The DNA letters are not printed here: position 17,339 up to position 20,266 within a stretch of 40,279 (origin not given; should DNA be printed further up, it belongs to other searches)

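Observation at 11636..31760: Sigma-54/AcoR-controlled 14-gene cluster with a gene combination I cannot map to a described pathway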

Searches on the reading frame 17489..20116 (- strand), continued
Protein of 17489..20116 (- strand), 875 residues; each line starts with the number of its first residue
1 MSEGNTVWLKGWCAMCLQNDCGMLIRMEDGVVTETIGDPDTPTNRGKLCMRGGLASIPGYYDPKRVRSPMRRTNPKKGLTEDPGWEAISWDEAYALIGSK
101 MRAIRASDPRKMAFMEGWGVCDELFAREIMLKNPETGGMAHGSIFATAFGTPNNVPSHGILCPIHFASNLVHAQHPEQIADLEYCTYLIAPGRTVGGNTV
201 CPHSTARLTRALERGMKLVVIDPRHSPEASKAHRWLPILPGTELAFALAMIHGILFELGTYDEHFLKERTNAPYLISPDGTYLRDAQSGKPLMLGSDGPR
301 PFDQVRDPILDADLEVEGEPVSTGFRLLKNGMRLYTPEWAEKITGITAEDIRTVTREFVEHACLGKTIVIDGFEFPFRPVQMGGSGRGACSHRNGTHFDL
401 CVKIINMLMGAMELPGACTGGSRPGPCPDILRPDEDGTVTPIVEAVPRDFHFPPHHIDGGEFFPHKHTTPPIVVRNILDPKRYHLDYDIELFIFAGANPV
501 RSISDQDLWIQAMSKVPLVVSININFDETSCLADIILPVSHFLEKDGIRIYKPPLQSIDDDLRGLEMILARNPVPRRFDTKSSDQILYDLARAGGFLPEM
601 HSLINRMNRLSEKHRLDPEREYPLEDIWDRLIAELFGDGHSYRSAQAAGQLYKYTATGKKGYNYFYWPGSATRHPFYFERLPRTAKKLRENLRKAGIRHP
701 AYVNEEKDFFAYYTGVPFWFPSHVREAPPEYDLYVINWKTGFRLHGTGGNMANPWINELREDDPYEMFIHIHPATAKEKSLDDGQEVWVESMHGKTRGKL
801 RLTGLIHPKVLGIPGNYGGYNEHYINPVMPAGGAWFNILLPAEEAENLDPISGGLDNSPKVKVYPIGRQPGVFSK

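Call 23: find_encoding_contigs(protein=P0020, flank=10000, max_places=1)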
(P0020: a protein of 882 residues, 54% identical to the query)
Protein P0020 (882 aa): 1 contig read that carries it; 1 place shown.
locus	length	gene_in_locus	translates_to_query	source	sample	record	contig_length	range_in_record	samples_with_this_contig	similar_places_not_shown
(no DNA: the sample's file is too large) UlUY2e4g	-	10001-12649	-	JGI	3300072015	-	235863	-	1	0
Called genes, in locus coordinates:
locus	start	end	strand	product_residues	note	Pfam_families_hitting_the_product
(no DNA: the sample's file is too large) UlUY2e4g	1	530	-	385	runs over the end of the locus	PF00682:HMGL-like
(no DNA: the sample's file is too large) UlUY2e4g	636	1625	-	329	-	PF00682:HMGL-like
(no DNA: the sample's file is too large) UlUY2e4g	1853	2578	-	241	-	-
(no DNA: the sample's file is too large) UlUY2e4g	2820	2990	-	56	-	-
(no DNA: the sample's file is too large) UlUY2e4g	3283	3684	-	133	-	PF03625:DUF302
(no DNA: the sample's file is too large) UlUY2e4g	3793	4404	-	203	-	-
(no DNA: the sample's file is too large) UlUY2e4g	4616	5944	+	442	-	PF00009:GTP_EFTU, PF00071:Ras (faint), PF01926:MMR_HSR1, PF02421:FeoB_N, PF00009:GTP_EFTU, PF01926:MMR_HSR1, PF02421:FeoB_N, PF14714:KH_dom-like, +3 more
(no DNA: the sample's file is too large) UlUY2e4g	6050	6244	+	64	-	-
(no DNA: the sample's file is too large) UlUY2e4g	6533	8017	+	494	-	PF00989:PAS (weak), PF08448:PAS_4 (weak), PF13426:PAS_9, PF00158:Sigma54_activat, PF14532:Sigma54_activ_2, PF25601:AAA_lid_14, PF02954:HTH_8, PF18024:HTH_50, +2 more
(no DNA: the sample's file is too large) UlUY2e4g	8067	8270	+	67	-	-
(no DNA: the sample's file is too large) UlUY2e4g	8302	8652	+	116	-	-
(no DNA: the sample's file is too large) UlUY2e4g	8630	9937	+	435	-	PF00202:Aminotran_3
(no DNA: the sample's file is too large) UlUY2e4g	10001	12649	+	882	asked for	PF04879:Molybdop_Fe4S4, PF00384:Molybdopterin, PF01568:Molydop_binding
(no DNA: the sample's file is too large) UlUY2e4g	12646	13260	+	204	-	PF12838:Fer4_7 (weak), PF13237:Fer4_10 (weak), PF13247:Fer4_11, PF12838:Fer4_7, PF00037:Fer4, PF12837:Fer4_6, PF13237:Fer4_10, PF13247:Fer4_11, +8 more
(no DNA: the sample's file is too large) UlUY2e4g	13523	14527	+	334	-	PF00037:Fer4 (weak), PF12797:Fer4_2 (faint), PF12837:Fer4_6 (faint), PF12838:Fer4_7, PF13187:Fer4_9, PF13237:Fer4_10, PF14697:Fer4_21 (weak)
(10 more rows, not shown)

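Call 27: search_protein_families(library=pfam, proteins=[L011:3848-4870:+, L011:4968-5471:+, L011:7002-8534:+, L011:8639-9877:+, L011:13086-14228:+, L011:14225-14893:+, L011:14912-15301:+, L011:15428-17167:+, L011:17486-18181:+, L011:18389-19624:+], max_evalue=0.00001)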
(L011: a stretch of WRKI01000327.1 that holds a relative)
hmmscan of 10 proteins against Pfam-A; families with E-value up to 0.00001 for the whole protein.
L011:3848-4870:+ (340 aa): 1 family
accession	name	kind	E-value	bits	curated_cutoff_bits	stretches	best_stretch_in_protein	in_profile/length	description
PF03480.18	DctP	-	3.5e-55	187.8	23.4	1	39-316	2-279/286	Bacterial extracellular solute-binding protein, family 7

L011:4968-5471:+ (167 aa): 1 family
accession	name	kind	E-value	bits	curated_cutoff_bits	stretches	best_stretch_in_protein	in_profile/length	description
PF04290.18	DctQ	-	1.2e-27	96.8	28.3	1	23-149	1-127/132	Tripartite ATP-independent periplasmic transporters, DctQ component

L011:7002-8534:+ (510 aa): 2 families
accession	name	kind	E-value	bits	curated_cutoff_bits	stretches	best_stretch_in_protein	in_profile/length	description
PF00939.25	Na_sulph_symp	-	2.6e-148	495.4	27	1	35-510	4-472/472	Sodium:sulfate symporter transmembrane region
PF03600.22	CitMHS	-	1.7e-20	73.8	31.9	1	84-450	2-336/336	Citrate transporter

L011:8639-9877:+ (412 aa): 2 families
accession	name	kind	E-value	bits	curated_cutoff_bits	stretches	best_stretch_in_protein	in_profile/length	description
PF07992.20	Pyr_redox_2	-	5.2e-36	125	26.1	1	3-319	3-290/291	Pyridine nucleotide-disulphide oxidoreductase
PF00070.33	Pyr_redox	-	3.9e-11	43.7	22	1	158-240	1-70/82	Pyridine nucleotide-disulphide oxidoreductase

L011:13086-14228:+ (380 aa): 0 families

L011:14225-14893:+ (222 aa): 1 family
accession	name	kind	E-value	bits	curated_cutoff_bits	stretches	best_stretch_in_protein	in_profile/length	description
PF02613.20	Nitrate_red_del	-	1.9e-15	57.5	22.2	1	81-188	22-134/136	Nitrate reductase delta subunit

L011:14912-15301:+ (129 aa): 0 families

L011:15428-17167:+ (579 aa): 2 families
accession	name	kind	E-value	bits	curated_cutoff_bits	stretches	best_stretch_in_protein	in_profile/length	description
PF01314.23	AFOR_C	-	3.8e-62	211.1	27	1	227-572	5-364/385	Aldehyde ferredoxin oxidoreductase, domains 2 & 3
PF02730.20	AFOR_N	-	4.7e-59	199.9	29.8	1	3-206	2-197/199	Aldehyde ferredoxin oxidoreductase, N-terminal domain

L011:17486-18181:+ (231 aa): 2 families
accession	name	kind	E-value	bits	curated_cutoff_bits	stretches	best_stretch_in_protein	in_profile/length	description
PF00881.29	Nitroreductase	-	1.6e-29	103.7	23.5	1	53-211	1-167/167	Nitroreductase family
PF14512.11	TM1586_NiRdase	-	5.5e-13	49.5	27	1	69-107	157-195/215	Putative TM nitroreductase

L011:18389-19624:+ (411 aa): 1 family
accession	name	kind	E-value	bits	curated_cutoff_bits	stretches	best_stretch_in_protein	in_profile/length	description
PF00557.29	Peptidase_M24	-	6.7e-40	137.5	23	1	177-386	1-208/208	Metallopeptidase family M24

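Call 28: search_protein_families(library=pfam, proteins=[L013:1407-2297:-, L013:2704-3921:+, L013:7594-9057:+, L013:9041-9601:+, L013:13014-13397:+, L013:13467-14177:-, L013:14167-15063:-, L013:15097-17907:-, L013:18058-19704:+, L013:19706-20575:+], max_evalue=0.00001)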
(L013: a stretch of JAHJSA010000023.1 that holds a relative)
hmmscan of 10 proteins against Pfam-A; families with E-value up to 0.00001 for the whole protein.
L013:1407-2297:- (296 aa): 3 families
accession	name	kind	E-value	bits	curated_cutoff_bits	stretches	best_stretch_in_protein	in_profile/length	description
PF03446.21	NAD_binding_2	-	3.6e-45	154.3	21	1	8-167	1-161/161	NAD binding domain of 6-phosphogluconate dehydrogenase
PF14833.11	NAD_binding_11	-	3.6e-25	89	30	1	174-286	5-118/122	NAD-binding of NADP-dependent 3-hydroxyisobutyrate dehydrogenase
PF03807.23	F420_oxidored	-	2.4e-08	34.9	21.6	1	8-68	1-65/94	NADP oxidoreductase coenzyme F420-dependent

L013:2704-3921:+ (405 aa): 2 families
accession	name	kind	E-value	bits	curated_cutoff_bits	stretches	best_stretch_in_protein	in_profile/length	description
PF00557.29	Peptidase_M24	-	4.5e-37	128.3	23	1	181-386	5-208/208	Metallopeptidase family M24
PF01321.24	Creatinase_N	-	3.6e-08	34.4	22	1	23-169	1-127/128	Creatinase/Prolidase N-terminal domain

L013:7594-9057:+ (487 aa): 3 families
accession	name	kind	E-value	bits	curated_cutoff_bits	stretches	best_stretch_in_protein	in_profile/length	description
PF00198.28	2-oxoacid_dh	-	7.4e-75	251.8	23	1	257-483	5-231/232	2-oxoacid dehydrogenases acyltransferase (catalytic domain)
PF00364.28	Biotin_lipoyl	-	1.6e-15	57.1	22.1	1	4-76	2-73/73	Biotin-requiring enzyme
PF02817.22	E3_binding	-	2.8e-11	43.9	23.7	0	147-180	1-36/36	e3 binding domain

L013:9041-9601:+ (186 aa): 0 families

L013:13014-13397:+ (127 aa): 0 families

L013:13467-14177:- (236 aa): 2 families
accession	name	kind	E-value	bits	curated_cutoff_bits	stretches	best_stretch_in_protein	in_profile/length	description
PF02310.24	B12-binding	-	7e-24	84.4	32.1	1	111-226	1-120/121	B12 binding domain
PF02607.22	B12-binding_2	-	1e-13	51.7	23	1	25-96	1-72/74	B12 binding domain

L013:14167-15063:- (298 aa): 2 families
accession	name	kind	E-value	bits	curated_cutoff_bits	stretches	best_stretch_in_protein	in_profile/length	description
PF07702.18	UTRA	-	4e-21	75.7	23.8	1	135-274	2-141/141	UTRA domain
PF00392.27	GntR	-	4.9e-19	68.2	27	1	52-114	2-64/64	Bacterial regulatory proteins, gntR family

L013:15097-17907:- (936 aa): 0 families

L013:18058-19704:+ (548 aa): 2 families
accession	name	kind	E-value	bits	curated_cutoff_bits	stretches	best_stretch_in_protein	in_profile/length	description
PF00005.33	ABC_tran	-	3.9e-29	102.4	25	1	336-475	2-134/137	ABC transporter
PF13304.12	AAA_21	-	1.3e-07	32.4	27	0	347-370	1-24/304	AAA domain, putative AbiEii toxin, Type IV TA system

L013:19706-20575:+ (289 aa): 1 family
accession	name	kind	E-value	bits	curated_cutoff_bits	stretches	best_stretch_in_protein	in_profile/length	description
PF02653.21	BPD_transp_2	-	3.4e-32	112.1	26.8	1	9-272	4-267/269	Branched-chain amino acid transport system / permease component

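Call 39: search_protein_families(library=pfam, proteins=[L085:13257-14201:+, L013:6159-7574:+, L013:9662-12751:+, L001:15924-16871:+], max_evalue=0.001)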
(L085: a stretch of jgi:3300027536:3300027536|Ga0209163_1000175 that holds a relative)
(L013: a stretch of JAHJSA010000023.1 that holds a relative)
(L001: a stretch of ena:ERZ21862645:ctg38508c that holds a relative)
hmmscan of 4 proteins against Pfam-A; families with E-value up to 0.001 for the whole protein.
L085:13257-14201:+ (314 aa): 6 families
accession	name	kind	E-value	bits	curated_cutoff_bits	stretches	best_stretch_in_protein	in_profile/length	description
PF12838.12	Fer4_7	-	3.5e-06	27.8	27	1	193-241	1-52/52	4Fe-4S dicluster domain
PF13237.11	Fer4_10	-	3.6e-06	27.2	25.5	1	187-238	2-53/53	4Fe-4S dicluster domain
PF00037.32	Fer4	-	3.6e-06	27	21.1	1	189-209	3-23/24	4Fe-4S binding domain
PF13187.11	Fer4_9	-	9.3e-06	26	27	1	193-241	1-51/52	4Fe-4S dicluster domain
PF14697.11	Fer4_21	-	6.5e-05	23.4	35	1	189-239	3-53/59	4Fe-4S dicluster domain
PF12797.12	Fer4_2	-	0.00021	21.5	24.5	0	186-205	2-21/22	4Fe-4S binding domain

L013:6159-7574:+ (471 aa): 12 families
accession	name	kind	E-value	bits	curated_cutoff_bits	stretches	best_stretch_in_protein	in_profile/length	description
PF07992.20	Pyr_redox_2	-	5.2e-72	243.2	26.1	1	6-331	2-291/291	Pyridine nucleotide-disulphide oxidoreductase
PF02852.28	Pyr_redox_dim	-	5.1e-36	123.7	25.3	1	351-458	1-108/110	Pyridine nucleotide-disulphide oxidoreductase, dimerisation domain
PF00070.33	Pyr_redox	-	6.5e-25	87.9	22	1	181-257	1-79/82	Pyridine nucleotide-disulphide oxidoreductase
PF13738.12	Pyr_redox_3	-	3.8e-10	39.9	30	0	137-210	120-195/305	Pyridine nucleotide-disulphide oxidoreductase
PF01134.28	GIDA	-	4.3e-10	39.6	22.1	1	6-67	1-60/391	Glucose inhibited division protein A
PF12831.13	FAD_oxidored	-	3.6e-07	30.3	27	1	6-49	1-45/416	FAD dependent oxidoreductase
PF13450.12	NAD_binding_8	-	1.1e-06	29.3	21.9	1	9-42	1-35/68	NAD(P)-binding Rossmann-like domain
PF01494.25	FAD_binding_3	-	1e-05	25.4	22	0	4-37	1-34/349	FAD binding domain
PF03486.20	HI0933_like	-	3.2e-05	23.9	50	0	6-36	2-32/244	HI0933-like protein Rossmann domain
PF01266.30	DAO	-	0.00021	21.4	27.9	0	6-39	1-35/353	FAD dependent oxidoreductase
PF02737.24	3HCDH_N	-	0.0003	21.2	22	0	184-232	4-52/180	3-hydroxyacyl-CoA dehydrogenase, NAD binding domain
PF00890.30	FAD_binding_2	-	0.00039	20.2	20.4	1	6-37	1-32/414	FAD binding domain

L013:9662-12751:+ (1029 aa): 2 families
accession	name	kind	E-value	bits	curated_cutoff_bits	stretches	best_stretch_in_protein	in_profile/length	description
PF00384.28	Molybdopterin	-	1.2e-22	80.9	24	1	171-702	1-353/353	Molybdopterin oxidoreductase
PF04879.21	Molybdop_Fe4S4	-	5.6e-12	45.9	22.7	1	114-168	3-55/55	Molybdopterin oxidoreductase Fe4S4 domain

L001:15924-16871:+ (315 aa): 10 families
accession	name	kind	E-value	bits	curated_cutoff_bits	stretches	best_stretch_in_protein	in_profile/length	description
PF12838.12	Fer4_7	-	2.9e-12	47.3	27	2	185-232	2-52/52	4Fe-4S dicluster domain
PF12837.12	Fer4_6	-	3.7e-11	42.8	25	2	212-232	3-23/24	4Fe-4S binding domain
PF13237.11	Fer4_10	-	5.8e-09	36.2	25.5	2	179-229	3-53/53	4Fe-4S dicluster domain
PF00037.32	Fer4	-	5.8e-09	35.8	21.1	2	212-232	2-22/24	4Fe-4S binding domain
PF12797.12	Fer4_2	-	5.2e-08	32.8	24.5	1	211-230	3-22/22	4Fe-4S binding domain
PF13187.11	Fer4_9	-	6.8e-08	32.9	27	1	184-232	1-51/52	4Fe-4S dicluster domain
PF14697.11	Fer4_21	-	7.1e-07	29.7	35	1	182-231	5-55/59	4Fe-4S dicluster domain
PF13484.11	Fer4_16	-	4.7e-06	27.7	30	0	185-205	2-24/66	4Fe-4S double cluster binding domain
PF25160.1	LdpA_Fe-S-bd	-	5.8e-05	23.2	27.6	0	190-232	8-42/49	LdpA Fe-S cluster-binding domain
PF13183.11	Fer4_8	-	0.00036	21.4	27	0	218-266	5-59/68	4Fe-4S dicluster domain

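Call 48: find_encoding_contigs(protein=P0003, flank=10000, max_places=1)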
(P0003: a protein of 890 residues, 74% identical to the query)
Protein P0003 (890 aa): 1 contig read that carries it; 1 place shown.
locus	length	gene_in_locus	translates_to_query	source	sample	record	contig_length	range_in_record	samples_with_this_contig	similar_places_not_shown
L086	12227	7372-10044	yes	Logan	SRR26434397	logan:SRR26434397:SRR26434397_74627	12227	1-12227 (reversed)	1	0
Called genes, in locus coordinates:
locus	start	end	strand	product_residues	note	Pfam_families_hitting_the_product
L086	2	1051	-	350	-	?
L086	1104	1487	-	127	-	-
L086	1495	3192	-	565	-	PF00672:HAMP (weak)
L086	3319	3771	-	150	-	PF03733:YccF (weak)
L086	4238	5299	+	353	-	PF10518:TAT_signal (weak), PF03480:DctP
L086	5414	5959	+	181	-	PF04290:DctQ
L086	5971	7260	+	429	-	PF06808:DctM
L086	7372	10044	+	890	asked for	PF04879:Molybdop_Fe4S4, PF00384:Molybdopterin, PF01568:Molydop_binding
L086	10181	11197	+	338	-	PF08240:ADH_N, PF00107:ADH_zinc_N, PF13602:ADH_zinc_N_2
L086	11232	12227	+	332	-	?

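Call 49: find_encoding_contigs(protein=P0018, flank=10000, max_places=1)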
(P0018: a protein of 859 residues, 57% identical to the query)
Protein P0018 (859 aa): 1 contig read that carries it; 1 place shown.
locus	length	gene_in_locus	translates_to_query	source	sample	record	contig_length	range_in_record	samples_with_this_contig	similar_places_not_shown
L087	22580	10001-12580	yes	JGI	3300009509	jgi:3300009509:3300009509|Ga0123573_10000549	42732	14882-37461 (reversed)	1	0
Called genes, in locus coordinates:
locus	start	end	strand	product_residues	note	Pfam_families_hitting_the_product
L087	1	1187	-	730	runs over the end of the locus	PF05226:CHASE2, PF00211:Guanylate_cyc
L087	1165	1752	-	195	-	-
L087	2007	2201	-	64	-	-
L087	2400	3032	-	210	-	PF13483:Lactamase_B_3, PF12706:Lactamase_B_2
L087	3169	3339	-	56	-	PF10133:CooT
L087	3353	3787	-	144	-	PF12953:DUF3842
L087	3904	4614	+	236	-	PF02660:G3P_acyltransf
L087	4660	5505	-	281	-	PF02195:ParB_N, PF17762:HTH_ParB, PF23552:ParB_C (weak)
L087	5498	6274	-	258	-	PF00142:Fer4_NifH, PF01656:CbiA, PF02374:ArsA_ATPase (faint), PF06564:CBP_BcsQ (weak), PF09140:MipZ (faint), PF10609:ParA, PF13614:AAA_31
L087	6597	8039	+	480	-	PF00989:PAS, PF08448:PAS_4, PF13426:PAS_9, PF00158:Sigma54_activat, PF14532:Sigma54_activ_2, PF25601:AAA_lid_14, PF02954:HTH_8, PF18024:HTH_50, +1 more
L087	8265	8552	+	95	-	-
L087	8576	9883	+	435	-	PF00202:Aminotran_3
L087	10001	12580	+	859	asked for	PF04879:Molybdop_Fe4S4, PF00384:Molybdopterin, PF01568:Molydop_binding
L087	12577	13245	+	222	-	PF12838:Fer4_7, PF13247:Fer4_11, PF13187:Fer4_9 (weak), PF12797:Fer4_2 (weak), PF12837:Fer4_6 (weak), PF13237:Fer4_10, PF00037:Fer4, PF12838:Fer4_7 (weak), +7 more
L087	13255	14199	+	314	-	PF14697:Fer4_21 (weak), PF12838:Fer4_7, PF00037:Fer4 (weak)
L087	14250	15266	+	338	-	PF08240:ADH_N, PF00107:ADH_zinc_N, PF13602:ADH_zinc_N_2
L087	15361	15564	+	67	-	PF01361:Tautomerase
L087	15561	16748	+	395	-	PF00557:Peptidase_M24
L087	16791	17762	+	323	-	PF04909:Amidohydro_2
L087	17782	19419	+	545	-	PF00890:FAD_binding_2, PF01266:DAO (weak), PF03486:HI0933_like (faint), PF07992:Pyr_redox_2 (faint), PF12831:FAD_oxidored (weak), PF02910:Succ_DH_flav_C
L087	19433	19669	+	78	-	PF00037:Fer4 (weak), PF12797:Fer4_2 (faint), PF12837:Fer4_6 (faint), PF13237:Fer4_10 (faint), PF14697:Fer4_21, PF12800:Fer4_4 (faint), PF12838:Fer4_7, PF13187:Fer4_9, +1 more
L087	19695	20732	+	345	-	PF03480:DctP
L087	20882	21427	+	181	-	PF04290:DctQ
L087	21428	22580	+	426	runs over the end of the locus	PF06808:DctM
